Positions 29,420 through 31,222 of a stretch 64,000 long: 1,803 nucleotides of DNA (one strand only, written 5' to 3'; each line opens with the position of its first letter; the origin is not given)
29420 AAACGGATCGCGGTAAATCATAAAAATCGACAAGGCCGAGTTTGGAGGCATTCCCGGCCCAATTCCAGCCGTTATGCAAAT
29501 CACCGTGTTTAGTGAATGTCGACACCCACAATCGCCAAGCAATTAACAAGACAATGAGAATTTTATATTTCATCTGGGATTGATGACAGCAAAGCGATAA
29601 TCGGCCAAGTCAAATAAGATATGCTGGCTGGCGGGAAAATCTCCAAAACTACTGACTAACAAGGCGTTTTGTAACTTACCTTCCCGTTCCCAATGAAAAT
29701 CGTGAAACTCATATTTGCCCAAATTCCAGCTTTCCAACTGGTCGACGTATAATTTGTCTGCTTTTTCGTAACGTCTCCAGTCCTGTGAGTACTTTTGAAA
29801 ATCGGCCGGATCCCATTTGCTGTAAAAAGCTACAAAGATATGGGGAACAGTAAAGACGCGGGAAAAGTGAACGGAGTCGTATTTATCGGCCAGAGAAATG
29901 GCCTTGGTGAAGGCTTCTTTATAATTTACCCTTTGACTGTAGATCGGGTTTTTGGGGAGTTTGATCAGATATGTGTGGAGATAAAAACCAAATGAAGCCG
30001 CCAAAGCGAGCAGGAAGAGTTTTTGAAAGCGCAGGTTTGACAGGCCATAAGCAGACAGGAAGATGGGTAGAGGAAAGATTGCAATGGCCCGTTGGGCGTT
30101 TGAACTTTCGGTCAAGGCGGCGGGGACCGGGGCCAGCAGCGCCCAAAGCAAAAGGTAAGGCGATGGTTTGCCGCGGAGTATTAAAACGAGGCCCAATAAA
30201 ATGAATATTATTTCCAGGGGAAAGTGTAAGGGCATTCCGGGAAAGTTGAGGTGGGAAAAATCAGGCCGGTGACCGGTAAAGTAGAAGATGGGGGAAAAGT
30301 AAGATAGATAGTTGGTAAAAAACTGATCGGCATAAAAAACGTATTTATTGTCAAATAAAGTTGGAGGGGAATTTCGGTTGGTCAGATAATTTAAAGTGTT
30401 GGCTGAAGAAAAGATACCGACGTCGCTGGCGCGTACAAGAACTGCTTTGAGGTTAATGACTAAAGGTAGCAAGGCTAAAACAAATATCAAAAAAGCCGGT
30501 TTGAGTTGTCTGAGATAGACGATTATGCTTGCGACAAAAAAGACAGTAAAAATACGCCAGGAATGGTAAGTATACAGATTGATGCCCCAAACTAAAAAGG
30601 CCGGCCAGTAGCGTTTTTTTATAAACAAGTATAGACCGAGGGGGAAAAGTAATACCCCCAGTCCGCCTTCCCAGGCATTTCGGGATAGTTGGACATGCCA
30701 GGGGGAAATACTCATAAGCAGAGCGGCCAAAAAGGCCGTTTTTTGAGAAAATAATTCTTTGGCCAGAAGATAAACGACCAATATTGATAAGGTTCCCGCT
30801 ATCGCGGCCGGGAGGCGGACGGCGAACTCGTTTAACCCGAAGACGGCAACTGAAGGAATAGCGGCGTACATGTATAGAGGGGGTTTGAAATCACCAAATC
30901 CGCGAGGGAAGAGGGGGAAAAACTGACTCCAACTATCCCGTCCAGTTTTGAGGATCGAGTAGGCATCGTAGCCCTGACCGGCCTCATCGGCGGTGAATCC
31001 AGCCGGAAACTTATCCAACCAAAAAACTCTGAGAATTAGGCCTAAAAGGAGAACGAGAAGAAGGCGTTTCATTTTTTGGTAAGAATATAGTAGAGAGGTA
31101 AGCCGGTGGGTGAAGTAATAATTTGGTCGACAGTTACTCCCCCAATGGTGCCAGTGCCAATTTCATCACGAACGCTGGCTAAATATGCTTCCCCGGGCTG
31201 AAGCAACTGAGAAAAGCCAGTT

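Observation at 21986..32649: Tandem arrays of family A PMT/ArnT-like GT-C glycosyltransferases (8 paralogs)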

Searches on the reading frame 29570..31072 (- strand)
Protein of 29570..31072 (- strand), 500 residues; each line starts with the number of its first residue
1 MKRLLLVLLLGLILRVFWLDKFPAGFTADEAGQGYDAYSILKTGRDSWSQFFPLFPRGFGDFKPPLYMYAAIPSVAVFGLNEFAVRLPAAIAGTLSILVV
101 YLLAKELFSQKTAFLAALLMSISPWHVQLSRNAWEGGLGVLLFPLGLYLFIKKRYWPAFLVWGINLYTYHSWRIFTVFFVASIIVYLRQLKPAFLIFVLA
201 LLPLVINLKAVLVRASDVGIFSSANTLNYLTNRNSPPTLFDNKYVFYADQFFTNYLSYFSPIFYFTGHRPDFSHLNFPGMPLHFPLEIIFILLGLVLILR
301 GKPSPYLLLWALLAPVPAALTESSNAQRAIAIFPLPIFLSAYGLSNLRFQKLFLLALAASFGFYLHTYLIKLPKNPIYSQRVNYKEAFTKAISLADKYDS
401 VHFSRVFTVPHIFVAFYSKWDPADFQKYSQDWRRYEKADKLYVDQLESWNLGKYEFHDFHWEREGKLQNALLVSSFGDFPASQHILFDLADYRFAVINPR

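Call 4: search_protein_families(library=pfam, proteins=[window:29570-31072:-], max_evalue=0.01)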
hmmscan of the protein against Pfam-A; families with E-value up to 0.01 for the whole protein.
window:29570-31072:- (500 aa): 3 families
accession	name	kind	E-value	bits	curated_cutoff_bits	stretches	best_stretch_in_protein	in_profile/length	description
PF13231.12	PMT_2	-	2.7e-12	47.6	26.1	1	63-187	2-129/160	Dolichyl-phosphate-mannose-protein mannosyltransferase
PF02516.20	STT3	-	9.7e-08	32.4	24.5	1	43-128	54-141/405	Oligosaccharyl transferase STT3, N-terminal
PF02366.24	PMT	-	1.8e-06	28.1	22.7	1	63-133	62-134/245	Dolichyl-phosphate-mannose-protein mannosyltransferase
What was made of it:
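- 29570..31072 (-): Family A GT-C, pentad position 2 (500 aa); the copy that was modelled. PMT_2 47.6, STT3 32.4 and PMT 28.1 bits (call 4).
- On GT39 protein O-mannosyltransferase (PMT, PF02366): PF02366 matches only residues 63-133 of 29570 (28.1 bits) and weakly matches 47195 (call 4).
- On Oligosaccharyltransferase (STT3/AglB/PglB, GT66): The STT3 Pfam hit covers only residues 43-128 of 29570 (call 4).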

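Call 5: search_protein_families(library=ncbifam, proteins=[window:29570-31072:-], max_evalue=0.01)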
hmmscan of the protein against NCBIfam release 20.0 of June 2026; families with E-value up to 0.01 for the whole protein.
window:29570-31072:- (500 aa): 3 families
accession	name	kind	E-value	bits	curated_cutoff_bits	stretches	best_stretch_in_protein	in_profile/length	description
TIGR03663.1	TIGR03663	subfamily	2.2e-10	40.2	126.25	1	4-131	4-118/435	flippase activity-associated protein Agl23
TIGR04154.1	archaeo_STT3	subfamily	1e-05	24.1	450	1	55-127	61-140/831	oligosaccharyl transferase, archaeosortase A system-associated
NF009784.2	PRK13279.1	equivalog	1.4e-05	23.9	567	1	74-123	72-121/539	lipid IV(A) 4-amino-4-deoxy-L-arabinosyltransferase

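Call 10: find_encoding_contigs(protein=window:29570-31072:-, flank=10000, max_places=4)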
Protein window:29570-31072:- (500 aa): 24 contigs read that carry it; 1 place shown.
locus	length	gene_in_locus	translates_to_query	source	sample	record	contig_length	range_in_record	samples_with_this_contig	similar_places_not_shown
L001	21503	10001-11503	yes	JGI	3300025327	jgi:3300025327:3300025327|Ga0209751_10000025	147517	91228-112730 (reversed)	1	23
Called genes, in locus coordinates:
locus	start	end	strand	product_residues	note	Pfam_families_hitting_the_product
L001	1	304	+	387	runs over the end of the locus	-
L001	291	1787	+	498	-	-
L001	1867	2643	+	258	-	PF00535:Glycos_transf_2, PF13641:Glyco_tranf_2_3, PF13632:Glyco_trans_2_3 (weak)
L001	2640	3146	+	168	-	-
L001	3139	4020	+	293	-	PF00535:Glycos_transf_2, PF10111:Glyco_tranf_2_2 (faint), PF13641:Glyco_tranf_2_3, PF13632:Glyco_trans_2_3 (weak)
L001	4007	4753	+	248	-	PF01170:UPF0020, PF05175:MTS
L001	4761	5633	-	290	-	PF00535:Glycos_transf_2, PF10111:Glyco_tranf_2_2, PF13641:Glyco_tranf_2_3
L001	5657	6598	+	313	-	PF00535:Glycos_transf_2, PF10111:Glyco_tranf_2_2 (weak)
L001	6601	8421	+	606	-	PF13522:GATase_6, PF13537:GATase_7, PF00733:Asn_synthase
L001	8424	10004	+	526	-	PF13231:PMT_2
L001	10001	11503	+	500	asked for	PF02516:STT3, PF02366:PMT (weak), PF13231:PMT_2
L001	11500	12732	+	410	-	PF09594:GT87 (weak)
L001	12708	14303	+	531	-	-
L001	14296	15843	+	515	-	PF13231:PMT_2 (weak)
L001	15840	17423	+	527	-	PF13231:PMT_2 (weak)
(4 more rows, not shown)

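Call 12: find_homologous_proteins(query=A1, max_evalue=0.00001)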
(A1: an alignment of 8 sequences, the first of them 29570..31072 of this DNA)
Query A1 (8 sequences) (500 aa, profile of the alignment): 475 proteins with E <= 0.00001 among 8000 candidates; the best 120 are listed.
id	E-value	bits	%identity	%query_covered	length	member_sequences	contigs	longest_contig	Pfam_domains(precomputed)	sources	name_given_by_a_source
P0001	3.6e-180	618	100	100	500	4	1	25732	PF02366.25,PF02516.21,PF13231.13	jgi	-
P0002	7.7e-161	555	80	100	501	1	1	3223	PF02366.25,PF13231.13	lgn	-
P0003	2.6e-158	546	34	89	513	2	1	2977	-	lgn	-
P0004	8.0e-158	545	76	100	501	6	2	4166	PF02366.25,PF13231.13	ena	-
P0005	2.2e-156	540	77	100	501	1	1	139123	PF13231.13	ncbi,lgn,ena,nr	ncbi:MAG: glycosyl transferase [Microgenomates group bacterium Gr01-1014_16]|nr:MAG: glycosyl transf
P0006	2.5e-156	540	78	100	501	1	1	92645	PF02516.21,PF13231.13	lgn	-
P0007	1.3e-155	537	32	97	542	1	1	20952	PF02366.25,PF13231.13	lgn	-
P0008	8.5e-155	535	75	100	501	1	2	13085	PF13231.13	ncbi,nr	ncbi:glycosyltransferase family 39 protein [Candidatus Amesbacteria bacterium]|nr:glycosyltransferas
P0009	1.5e-154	534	34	97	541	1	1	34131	PF02366.25,PF13231.13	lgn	-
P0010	4.4e-154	532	31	94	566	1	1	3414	PF02366.25,PF13231.13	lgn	-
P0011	1.4e-153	531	34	95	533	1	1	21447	PF02366.25,PF13231.13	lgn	-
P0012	4.8e-152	526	32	95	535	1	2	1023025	PF02366.25,PF13231.13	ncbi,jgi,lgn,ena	-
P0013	7.4e-152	525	29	97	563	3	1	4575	PF13231.13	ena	-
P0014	9.2e-152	525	70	100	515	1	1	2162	PF13231.13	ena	-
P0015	2.6e-150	520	34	99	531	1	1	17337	-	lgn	-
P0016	3.4e-150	520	32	94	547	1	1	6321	PF02366.25,PF13231.13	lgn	-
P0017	6.2e-149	515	31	96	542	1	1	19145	PF02366.25,PF13231.13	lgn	-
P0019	6.7e-148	512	32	97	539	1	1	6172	PF02366.25,PF13231.13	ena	-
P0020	1.8e-147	511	34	85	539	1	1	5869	PF02366.25,PF13231.13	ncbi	-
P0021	3.8e-147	509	33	85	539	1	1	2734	PF02366.25,PF13231.13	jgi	jgi:4-amino-4-deoxy-L-arabinose transferase-like glycosyltransferase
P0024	1.1e-146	508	32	97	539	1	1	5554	PF02366.25,PF13231.13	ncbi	ncbi:MAG: glycosyltransferase family 39 protein [Microgenomates group bacterium]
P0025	4.9e-145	503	31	96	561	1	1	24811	PF02366.25,PF13231.13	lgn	-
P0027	7.1e-141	489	32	96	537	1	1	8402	PF02366.25,PF13231.13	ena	-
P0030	7.2e-139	482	47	95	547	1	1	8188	PF02366.25,PF13231.13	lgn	-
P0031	1.0e-138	482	29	93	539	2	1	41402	PF02366.25,PF13231.13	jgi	-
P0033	2.1e-138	481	49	96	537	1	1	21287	PF02366.25,PF13231.13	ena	-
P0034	3.9e-138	480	49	97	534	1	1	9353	PF02366.25,PF13231.13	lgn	-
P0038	8.1e-137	475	46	99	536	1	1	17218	PF02366.25,PF13231.13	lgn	-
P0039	1.0e-136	475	32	84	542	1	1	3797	PF02366.25,PF13231.13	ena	-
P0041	2.0e-136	474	45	97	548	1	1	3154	PF02366.25,PF02516.21,PF13231.13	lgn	-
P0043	7.3e-136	472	32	87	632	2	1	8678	PF02366.25,PF13231.13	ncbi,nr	ncbi:glycosyltransferase family 39 protein, partial [Candidatus Microgenomates bacterium]|nr:glycosy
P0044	7.5e-136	472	53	98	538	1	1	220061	PF02366.25,PF13231.13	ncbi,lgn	-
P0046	1.1e-135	472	33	95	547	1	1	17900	PF02366.25,PF13231.13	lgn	-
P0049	2.5e-135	470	42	93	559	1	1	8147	PF02366.25,PF13231.13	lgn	-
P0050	2.7e-135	470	47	99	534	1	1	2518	PF02366.25,PF13231.13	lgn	-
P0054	8.3e-135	469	40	96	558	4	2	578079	PF02366.25,PF13231.13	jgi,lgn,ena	-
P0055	1.3e-134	468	47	97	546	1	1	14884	PF02366.25,PF13231.13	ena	-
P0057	4.3e-134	466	47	99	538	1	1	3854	PF02366.25,PF13231.13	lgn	-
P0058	4.5e-134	466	46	95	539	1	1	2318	PF02366.25,PF13231.13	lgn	-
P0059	4.6e-134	466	48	97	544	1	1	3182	PF02366.25,PF13231.13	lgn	-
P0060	7.8e-134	466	29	94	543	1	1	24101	PF02366.25,PF13231.13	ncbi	-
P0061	1.3e-133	465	40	96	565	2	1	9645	PF02366.25,PF13231.13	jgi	jgi:4-amino-4-deoxy-L-arabinose transferase-like glycosyltransferase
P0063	2.1e-133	464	45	96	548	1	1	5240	PF02366.25,PF13231.13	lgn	-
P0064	2.6e-133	464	28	95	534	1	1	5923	PF02366.25,PF13231.13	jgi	jgi:4-amino-4-deoxy-L-arabinose transferase-like glycosyltransferase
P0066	3.4e-133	463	41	96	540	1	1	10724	PF02366.25,PF13231.13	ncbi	-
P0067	3.6e-133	463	51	99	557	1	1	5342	PF02366.25,PF13231.13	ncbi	-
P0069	4.9e-133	463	47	98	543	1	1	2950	PF02366.25,PF13231.13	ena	-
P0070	5.9e-133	463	45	95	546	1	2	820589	PF02366.25,PF13231.13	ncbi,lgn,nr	ncbi:MAG: glycosyltransferase family 39 protein [Candidatus Daviesbacteria bacterium]|nr:MAG: glycos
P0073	1.1e-132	462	32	85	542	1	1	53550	PF02366.25,PF13231.13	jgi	-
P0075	1.3e-132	462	47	98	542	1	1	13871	PF02366.25,PF02516.21,PF13231.13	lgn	-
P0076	2.5e-132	461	27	95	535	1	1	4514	PF02366.25,PF13231.13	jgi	jgi:4-amino-4-deoxy-L-arabinose transferase-like glycosyltransferase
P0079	2.9e-132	460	39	92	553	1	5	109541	PF02366.25,PF13231.13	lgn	-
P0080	3.2e-132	460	47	95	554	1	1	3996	PF02366.25,PF13231.13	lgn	-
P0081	3.5e-132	460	47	99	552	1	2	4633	PF02366.25,PF13231.13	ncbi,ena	-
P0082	3.7e-132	460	46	96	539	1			PF02366.25,PF13231.13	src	-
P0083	6.2e-132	459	39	93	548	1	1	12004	PF02366.25,PF13231.13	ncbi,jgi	-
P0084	7.0e-132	459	46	97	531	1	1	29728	PF02366.25,PF13231.13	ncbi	-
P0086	7.4e-132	459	48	97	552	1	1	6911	PF02366.25,PF13231.13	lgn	-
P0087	1.0e-131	459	46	95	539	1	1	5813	PF02366.25,PF13231.13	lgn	-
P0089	1.1e-131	458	39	95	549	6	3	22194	PF02366.25,PF13231.13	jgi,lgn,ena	-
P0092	1.7e-131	458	39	95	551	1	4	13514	PF02366.25,PF13231.13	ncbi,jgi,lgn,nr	ncbi:phospholipid carrier-dependent glycosyltransferase [Candidatus Shapirobacteria bacterium]|nr:ph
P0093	1.8e-131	458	49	98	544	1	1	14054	PF02366.25,PF13231.13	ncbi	-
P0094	2.1e-131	458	45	99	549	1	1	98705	PF02366.25,PF13231.13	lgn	-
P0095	3.6e-131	457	47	99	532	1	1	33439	PF02366.25,PF13231.13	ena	-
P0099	5.5e-131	456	50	99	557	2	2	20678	PF02366.25,PF13231.13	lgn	-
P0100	8.0e-131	456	32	94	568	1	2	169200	PF02366.25,PF13231.13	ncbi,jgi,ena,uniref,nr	ncbi:hypothetical protein COT75_01770 [Candidatus Beckwithbacteria bacterium CG10_big_fil_rev_8_21_1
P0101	8.2e-131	456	47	97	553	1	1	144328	PF02366.25,PF13231.13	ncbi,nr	ncbi:MAG: glycosyltransferase family 39 protein [Candidatus Daviesbacteria bacterium]|nr:glycosyltra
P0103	1.1e-130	455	45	98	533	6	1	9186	PF02366.25,PF13231.13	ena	-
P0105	3.5e-130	454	46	99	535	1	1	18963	PF02366.25,PF13231.13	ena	-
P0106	4.0e-130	453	32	94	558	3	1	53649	PF02366.25,PF13231.13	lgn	-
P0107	4.4e-130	453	46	98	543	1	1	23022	PF02366.25,PF13231.13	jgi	jgi:4-amino-4-deoxy-L-arabinose transferase-like glycosyltransferase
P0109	7.0e-130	453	33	85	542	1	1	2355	PF02366.25,PF13231.13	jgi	-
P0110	8.7e-130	452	38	99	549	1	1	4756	PF02366.25,PF13231.13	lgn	-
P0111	1.7e-129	451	46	99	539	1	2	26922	PF02366.25,PF13231.13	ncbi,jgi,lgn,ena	-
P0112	1.9e-129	451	37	83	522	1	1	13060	PF02366.25,PF02516.21,PF13231.13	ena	-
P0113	1.9e-129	451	49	99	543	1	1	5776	PF02366.25,PF13231.13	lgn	-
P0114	2.3e-129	451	40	97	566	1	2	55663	PF02366.25,PF13231.13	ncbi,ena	-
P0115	2.4e-129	451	46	95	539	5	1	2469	PF02366.25,PF13231.13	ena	-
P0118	2.8e-129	451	37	98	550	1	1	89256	PF02366.25,PF13231.13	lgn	-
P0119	3.1e-129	450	32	97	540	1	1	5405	PF02366.25,PF13231.13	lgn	-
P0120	3.8e-129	450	47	97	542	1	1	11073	PF02366.25,PF13231.13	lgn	-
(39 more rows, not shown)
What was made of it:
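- Closest known: Protein O-mannosyltransferases. Same: NCBI names the homologues 'glycosyltransferase family 39 protein' (call 12).
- Public annotation as 'glycosyltransferase family 39 protein' (call 12).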

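Call 15: search_solved_structures(query=A2, max_evalue=1, show_alignments=3)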
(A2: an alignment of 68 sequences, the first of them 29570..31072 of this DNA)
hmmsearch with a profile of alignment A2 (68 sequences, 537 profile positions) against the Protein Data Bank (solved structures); distinct sequences matched with E-value up to 1: 2.
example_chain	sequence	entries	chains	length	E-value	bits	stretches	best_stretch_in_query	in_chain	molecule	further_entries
5ezm_A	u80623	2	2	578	0.0063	18.5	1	66-223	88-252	4-amino-4-deoxy-L-arabinose transferase or related glycosyltransferases of PMT family | 4-amino-4-deoxy-L-arabinose (L-Ara4N) transferase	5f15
8i9p_Lh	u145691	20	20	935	0.0088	18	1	98-195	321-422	dolichyl-diphosphooligosaccharide--protein glycotransferase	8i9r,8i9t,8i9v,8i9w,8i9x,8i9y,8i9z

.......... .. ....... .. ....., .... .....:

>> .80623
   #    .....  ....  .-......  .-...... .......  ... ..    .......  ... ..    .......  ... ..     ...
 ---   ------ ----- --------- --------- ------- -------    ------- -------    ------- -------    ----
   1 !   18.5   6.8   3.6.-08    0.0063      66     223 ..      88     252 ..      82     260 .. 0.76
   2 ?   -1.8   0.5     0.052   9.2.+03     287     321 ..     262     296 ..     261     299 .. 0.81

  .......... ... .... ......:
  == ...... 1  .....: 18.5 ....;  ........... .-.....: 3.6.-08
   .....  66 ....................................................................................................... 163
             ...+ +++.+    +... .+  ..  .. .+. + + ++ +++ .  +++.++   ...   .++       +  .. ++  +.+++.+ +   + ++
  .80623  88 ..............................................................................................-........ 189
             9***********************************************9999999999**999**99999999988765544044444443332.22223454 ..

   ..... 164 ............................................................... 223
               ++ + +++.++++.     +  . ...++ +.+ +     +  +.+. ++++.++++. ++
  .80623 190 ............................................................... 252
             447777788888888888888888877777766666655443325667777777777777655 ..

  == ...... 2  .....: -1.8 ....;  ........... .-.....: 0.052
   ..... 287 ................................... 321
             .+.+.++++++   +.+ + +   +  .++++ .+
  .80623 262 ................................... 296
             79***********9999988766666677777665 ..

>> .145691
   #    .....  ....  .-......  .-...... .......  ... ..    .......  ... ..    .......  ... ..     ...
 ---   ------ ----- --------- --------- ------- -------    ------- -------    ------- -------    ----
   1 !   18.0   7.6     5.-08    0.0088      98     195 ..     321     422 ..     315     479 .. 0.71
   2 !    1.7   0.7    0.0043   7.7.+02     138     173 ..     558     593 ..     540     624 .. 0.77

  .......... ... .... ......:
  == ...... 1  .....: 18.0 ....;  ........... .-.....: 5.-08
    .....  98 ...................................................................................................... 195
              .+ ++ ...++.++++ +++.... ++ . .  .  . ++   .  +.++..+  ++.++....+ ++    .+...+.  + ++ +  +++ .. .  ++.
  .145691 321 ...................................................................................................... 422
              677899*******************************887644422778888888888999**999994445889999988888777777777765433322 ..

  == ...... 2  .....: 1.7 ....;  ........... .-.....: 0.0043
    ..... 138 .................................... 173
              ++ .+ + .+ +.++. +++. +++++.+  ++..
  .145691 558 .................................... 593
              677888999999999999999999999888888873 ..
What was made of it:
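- Closest known: ArnT. Same: It is one of only two solved proteins detectable by sequence profile (E 0.006), with the K-P-P segment after loop 1 aligned (call 15).
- The family profile hits ArnT 5EZM (E 0.006) with the K-P-P segment after loop 1 aligned, and STT3 (E 0.009) (call 15).
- Tried and rejected: Sequence hits to PDB are marginal, E about 0.006-0.009 (call 15).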

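Call 22: predict_structure(alignment_id=A2)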
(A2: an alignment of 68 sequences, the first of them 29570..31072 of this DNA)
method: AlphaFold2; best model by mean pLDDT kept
length: 500 residues; sequences in the alignment: 68
mean_pLDDT: 93.2   pTM: 0.92
mean pLDDT of the five models: 93.2, 92.5, 91.9, 90.8, 89.9
residues with pLDDT >= 90: 382; 70-90: 114; 50-70: 4; < 50: 0
segments of 3 or more residues with pLDDT < 50: none
pLDDT, mean of each block of 10 residues (from residue 1): 97 97 93 98 97 88 93 99 98 99 98 98 96 93 98 97 96 97 90 92 91 83 89 82 91 94 85 78 96 96 93 96 89 97 98 97 94 86 94 97 93 98 97 90 90 96 92 92 88 84
secondary structure, 60 per line:
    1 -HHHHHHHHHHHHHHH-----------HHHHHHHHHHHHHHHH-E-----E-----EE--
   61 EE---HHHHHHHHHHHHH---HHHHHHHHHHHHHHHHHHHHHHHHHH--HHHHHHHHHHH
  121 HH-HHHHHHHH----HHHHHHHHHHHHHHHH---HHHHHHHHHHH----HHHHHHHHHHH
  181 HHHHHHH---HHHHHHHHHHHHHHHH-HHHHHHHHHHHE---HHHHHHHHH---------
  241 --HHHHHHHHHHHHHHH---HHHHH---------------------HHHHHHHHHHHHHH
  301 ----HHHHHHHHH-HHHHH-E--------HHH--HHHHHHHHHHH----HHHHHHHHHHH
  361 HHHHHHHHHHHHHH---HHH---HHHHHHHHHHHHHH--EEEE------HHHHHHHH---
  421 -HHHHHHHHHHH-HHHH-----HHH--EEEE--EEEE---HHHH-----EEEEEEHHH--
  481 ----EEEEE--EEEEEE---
elements in order: H2-16 H28-43 H66-78 H82-107 H110-122 H124-131 H136-151 H155-165 H170-187 H191-206 H208-218 H223-231 H243-257 H261-265 H287-300 H305-313 H315-319 H335-345 H350-374 H384-397 E400-403 H410-417 H422-432 H434-437 E448-451 E454-457 H461-464 E470-475 E485-489 E492-497
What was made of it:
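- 29570..31072 (-): AF2 pLDDT 93.2, pTM 0.92 (call 22).
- On GT-C fold glycosyltransferase superfamily: AF2 pLDDT 93.2 (call 22). They lie at the start of the loop-1 helix 28-43, after TM1 (call 22).
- On GT39 protein O-mannosyltransferase (PMT, PF02366): No MIR domain hit or beta-trefoil appears in the model (calls 4, 22).
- AF2 model pLDDT 93.2, pTM 0.92 (call 22).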
